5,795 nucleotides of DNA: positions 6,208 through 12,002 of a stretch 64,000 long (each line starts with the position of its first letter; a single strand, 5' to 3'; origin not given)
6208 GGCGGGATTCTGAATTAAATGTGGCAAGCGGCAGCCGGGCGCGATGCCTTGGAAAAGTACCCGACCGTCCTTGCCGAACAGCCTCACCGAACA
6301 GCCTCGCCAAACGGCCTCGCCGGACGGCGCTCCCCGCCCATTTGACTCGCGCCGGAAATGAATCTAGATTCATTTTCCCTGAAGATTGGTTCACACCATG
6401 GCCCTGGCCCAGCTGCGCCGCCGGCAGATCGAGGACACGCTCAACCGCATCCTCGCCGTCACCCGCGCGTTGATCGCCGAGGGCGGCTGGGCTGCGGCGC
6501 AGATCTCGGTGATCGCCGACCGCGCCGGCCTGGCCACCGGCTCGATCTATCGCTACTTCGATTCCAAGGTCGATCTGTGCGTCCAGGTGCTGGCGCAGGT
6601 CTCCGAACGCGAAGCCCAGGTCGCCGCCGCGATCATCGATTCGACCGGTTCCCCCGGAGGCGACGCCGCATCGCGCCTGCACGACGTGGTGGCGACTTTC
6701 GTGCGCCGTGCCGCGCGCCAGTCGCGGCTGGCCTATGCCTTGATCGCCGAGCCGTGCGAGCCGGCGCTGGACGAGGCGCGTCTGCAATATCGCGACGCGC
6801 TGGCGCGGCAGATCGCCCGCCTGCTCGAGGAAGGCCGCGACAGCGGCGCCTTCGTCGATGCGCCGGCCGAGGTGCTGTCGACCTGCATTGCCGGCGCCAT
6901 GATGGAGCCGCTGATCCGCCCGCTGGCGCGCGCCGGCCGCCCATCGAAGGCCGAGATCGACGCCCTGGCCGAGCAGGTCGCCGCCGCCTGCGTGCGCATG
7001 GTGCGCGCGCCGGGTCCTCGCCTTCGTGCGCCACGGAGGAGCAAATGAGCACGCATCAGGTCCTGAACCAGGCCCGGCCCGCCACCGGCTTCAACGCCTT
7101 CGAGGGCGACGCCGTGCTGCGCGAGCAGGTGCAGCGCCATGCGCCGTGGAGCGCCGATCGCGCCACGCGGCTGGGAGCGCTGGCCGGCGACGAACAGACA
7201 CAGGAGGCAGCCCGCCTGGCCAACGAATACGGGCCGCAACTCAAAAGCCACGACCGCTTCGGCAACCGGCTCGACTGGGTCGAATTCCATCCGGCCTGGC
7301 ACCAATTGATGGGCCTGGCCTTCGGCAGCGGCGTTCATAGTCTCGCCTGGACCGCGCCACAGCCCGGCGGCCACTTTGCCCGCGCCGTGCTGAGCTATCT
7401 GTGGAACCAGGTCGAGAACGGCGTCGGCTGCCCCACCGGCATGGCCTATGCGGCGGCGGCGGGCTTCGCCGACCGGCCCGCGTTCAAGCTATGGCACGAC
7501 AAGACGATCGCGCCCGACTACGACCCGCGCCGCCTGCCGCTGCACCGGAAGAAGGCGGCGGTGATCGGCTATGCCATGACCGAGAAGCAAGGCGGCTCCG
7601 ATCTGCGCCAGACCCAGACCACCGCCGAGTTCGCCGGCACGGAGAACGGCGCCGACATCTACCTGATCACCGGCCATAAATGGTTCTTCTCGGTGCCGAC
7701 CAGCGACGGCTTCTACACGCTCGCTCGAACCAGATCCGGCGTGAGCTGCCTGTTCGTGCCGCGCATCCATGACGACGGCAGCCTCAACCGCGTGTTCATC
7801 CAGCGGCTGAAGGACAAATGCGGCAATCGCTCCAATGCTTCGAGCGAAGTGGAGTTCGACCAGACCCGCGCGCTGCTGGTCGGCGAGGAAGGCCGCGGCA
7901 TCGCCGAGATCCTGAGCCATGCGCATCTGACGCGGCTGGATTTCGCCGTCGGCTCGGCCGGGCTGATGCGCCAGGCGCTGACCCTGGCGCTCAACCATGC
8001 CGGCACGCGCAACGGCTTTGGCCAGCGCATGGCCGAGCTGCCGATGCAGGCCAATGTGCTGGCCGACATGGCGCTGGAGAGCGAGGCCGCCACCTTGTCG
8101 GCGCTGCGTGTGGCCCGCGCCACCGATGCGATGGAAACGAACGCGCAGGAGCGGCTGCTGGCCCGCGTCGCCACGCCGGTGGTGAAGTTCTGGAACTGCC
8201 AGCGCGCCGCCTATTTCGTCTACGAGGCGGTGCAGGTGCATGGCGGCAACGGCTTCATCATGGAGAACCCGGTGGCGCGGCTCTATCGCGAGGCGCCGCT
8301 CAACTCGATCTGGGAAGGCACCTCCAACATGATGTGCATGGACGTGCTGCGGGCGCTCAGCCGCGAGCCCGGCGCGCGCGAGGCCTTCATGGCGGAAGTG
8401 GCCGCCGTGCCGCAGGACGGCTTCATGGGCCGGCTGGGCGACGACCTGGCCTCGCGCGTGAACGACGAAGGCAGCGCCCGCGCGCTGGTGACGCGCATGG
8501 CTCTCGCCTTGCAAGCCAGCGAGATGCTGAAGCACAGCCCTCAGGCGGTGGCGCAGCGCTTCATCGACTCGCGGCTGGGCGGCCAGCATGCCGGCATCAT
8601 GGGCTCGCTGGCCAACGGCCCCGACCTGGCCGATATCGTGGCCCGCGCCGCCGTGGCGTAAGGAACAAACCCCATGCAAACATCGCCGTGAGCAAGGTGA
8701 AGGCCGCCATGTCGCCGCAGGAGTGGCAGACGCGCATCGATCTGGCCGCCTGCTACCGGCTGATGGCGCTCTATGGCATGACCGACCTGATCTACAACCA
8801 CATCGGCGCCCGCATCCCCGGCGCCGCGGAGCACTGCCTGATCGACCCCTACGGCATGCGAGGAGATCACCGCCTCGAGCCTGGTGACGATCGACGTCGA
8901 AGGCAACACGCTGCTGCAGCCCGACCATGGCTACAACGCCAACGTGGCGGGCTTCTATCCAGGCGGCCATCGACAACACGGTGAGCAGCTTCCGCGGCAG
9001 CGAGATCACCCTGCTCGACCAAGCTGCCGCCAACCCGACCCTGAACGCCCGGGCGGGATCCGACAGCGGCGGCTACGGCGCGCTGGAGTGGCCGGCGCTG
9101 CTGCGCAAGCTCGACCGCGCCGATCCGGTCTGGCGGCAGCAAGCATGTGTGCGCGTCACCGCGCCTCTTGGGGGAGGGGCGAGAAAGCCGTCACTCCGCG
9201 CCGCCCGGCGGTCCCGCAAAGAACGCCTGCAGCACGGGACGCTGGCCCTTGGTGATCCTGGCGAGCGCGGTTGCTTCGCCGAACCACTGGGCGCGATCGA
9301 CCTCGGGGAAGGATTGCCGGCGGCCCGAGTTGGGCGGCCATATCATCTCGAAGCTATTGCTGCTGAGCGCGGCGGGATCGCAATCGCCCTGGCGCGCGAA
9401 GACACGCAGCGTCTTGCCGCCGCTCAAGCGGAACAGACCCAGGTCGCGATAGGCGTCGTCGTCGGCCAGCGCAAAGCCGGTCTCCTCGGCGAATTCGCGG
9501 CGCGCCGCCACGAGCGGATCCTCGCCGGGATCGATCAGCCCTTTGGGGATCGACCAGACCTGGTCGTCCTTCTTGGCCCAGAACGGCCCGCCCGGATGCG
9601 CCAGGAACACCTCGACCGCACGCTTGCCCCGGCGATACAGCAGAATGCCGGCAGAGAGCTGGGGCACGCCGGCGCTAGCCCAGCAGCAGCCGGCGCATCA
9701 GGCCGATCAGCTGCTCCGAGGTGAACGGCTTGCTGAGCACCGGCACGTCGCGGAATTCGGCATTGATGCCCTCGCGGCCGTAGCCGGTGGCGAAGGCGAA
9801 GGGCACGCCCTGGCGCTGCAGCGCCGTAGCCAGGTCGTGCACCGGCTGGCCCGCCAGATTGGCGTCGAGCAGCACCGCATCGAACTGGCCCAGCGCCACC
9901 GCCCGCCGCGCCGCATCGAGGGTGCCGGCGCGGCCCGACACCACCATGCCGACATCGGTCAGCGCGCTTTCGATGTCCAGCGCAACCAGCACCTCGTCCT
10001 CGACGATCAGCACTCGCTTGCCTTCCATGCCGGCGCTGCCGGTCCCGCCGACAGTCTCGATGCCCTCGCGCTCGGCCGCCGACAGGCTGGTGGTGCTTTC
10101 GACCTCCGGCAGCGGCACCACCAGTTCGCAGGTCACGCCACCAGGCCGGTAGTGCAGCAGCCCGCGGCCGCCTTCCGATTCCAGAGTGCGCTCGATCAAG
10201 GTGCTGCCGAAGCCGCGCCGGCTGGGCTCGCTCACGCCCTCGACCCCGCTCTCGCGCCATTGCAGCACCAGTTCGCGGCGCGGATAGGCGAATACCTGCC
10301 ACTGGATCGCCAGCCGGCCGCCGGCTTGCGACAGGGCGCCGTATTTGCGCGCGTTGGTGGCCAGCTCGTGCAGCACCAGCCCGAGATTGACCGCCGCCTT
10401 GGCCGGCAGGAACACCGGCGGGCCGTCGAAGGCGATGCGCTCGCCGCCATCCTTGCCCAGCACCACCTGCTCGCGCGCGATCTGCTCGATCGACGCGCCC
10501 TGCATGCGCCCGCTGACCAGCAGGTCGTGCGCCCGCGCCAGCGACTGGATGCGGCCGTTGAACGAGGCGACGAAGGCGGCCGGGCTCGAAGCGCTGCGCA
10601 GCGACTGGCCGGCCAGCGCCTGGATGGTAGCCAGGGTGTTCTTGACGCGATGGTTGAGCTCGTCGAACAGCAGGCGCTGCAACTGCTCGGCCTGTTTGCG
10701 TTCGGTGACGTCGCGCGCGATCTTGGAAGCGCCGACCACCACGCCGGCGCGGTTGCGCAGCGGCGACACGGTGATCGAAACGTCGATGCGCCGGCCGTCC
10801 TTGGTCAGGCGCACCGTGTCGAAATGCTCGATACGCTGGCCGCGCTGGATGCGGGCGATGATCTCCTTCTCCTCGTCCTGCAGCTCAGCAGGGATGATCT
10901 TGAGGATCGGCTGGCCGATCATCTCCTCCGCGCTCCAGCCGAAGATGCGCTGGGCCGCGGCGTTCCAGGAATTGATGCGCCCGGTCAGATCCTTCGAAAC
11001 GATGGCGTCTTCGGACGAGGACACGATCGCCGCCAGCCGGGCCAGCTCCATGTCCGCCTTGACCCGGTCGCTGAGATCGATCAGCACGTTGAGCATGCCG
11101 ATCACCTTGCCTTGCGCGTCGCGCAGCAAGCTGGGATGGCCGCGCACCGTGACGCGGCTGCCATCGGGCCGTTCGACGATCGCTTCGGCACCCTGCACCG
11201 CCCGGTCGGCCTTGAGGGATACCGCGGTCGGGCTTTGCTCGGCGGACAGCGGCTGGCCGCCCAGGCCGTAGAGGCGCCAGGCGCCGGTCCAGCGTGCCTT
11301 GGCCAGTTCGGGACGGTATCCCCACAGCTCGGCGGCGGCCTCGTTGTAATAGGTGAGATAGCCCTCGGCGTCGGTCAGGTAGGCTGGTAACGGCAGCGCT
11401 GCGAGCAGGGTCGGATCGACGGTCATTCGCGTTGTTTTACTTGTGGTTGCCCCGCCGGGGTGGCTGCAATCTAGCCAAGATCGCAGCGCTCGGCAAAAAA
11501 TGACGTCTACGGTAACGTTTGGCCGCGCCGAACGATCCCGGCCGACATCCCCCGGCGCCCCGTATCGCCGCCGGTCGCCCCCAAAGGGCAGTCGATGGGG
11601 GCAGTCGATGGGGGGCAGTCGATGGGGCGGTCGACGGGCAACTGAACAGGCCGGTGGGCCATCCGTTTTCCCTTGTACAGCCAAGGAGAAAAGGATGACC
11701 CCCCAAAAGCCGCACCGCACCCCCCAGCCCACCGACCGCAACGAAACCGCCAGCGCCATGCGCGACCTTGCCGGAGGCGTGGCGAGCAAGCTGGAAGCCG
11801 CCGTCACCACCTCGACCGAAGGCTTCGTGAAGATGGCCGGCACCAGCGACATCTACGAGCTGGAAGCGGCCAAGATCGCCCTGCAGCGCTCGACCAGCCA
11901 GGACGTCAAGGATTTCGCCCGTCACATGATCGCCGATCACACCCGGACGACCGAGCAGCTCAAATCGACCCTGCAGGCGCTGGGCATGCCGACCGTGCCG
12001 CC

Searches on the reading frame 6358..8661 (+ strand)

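Call 82: search_protein_families(library=pfam, proteins=[window:6358-8661:+], max_evalue=0.00001)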
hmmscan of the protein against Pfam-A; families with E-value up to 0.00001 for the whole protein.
window:6358-8661:+ (767 aa): 4 families
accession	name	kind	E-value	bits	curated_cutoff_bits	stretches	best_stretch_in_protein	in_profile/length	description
PF18158.6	AidB_N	-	3.9e-48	163.9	22.9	1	237-390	1-156/156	Adaptive response protein AidB N-terminal domain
PF00441.29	Acyl-CoA_dh_1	-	4.2e-31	108.5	22.4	1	512-667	1-149/150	Acyl-CoA dehydrogenase, C-terminal domain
PF02770.24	Acyl-CoA_dh_M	-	1.5e-13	51.2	33.3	1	405-502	2-96/97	Acyl-CoA dehydrogenase, middle domain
PF08028.16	Acyl-CoA_dh_2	-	3.7e-10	40.6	22.7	1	535-650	9-127/134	Acyl-CoA dehydrogenase, C-terminal domain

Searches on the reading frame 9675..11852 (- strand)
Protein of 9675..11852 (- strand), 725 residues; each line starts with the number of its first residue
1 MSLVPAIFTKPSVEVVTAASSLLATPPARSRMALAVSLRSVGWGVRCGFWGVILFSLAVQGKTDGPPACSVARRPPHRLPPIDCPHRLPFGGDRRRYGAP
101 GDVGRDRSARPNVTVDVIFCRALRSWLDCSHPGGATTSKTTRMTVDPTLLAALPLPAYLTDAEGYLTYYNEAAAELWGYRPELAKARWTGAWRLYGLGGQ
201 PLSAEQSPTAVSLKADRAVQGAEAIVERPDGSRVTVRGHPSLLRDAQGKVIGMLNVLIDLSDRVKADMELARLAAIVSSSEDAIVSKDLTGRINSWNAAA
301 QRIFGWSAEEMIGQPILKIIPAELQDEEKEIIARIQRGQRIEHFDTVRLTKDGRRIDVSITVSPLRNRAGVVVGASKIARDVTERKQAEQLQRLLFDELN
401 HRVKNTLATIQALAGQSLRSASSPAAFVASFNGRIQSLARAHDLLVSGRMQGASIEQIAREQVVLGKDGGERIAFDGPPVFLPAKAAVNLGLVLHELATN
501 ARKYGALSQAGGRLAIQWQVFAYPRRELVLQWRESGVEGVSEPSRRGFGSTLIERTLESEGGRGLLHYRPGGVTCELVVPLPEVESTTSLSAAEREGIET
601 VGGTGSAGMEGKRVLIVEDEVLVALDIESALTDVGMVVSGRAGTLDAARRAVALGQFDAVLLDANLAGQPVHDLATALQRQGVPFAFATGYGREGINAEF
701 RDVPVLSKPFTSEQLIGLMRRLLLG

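Call 82: search_protein_families(library=pfam, proteins=[window:9675-11852:-], max_evalue=0.00001)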
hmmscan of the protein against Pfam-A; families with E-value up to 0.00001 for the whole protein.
window:9675-11852:- (725 aa): 9 families
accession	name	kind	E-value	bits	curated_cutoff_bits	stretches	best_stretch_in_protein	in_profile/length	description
PF00989.32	PAS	-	2e-27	95.9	22.6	1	272-382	2-113/113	PAS fold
PF08448.16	PAS_4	-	3.9e-25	88.7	23.1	1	278-387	2-110/110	PAS fold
PF07536.20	HWE_HK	-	1.9e-24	86.6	22.8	1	398-478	1-82/83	HWE histidine kinase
PF13426.13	PAS_9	-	2.7e-21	76.2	27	1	282-384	2-103/103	PAS domain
PF13188.13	PAS_8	-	2.9e-11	43.3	21.8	0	271-329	1-59/65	PAS domain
PF08447.18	PAS_3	-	4.5e-08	33.7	25.6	0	295-376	3-86/89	PAS fold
PF07568.18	HisKA_2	-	7e-08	32.9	22.3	1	398-449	1-54/76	Histidine kinase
PF00072.30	Response_reg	-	1.6e-06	28.7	30.2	1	614-716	1-107/111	Response regulator receiver domain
PF08670.17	MEKHLA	-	9.5e-06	26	23.7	0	280-359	36-117/143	MEKHLA domain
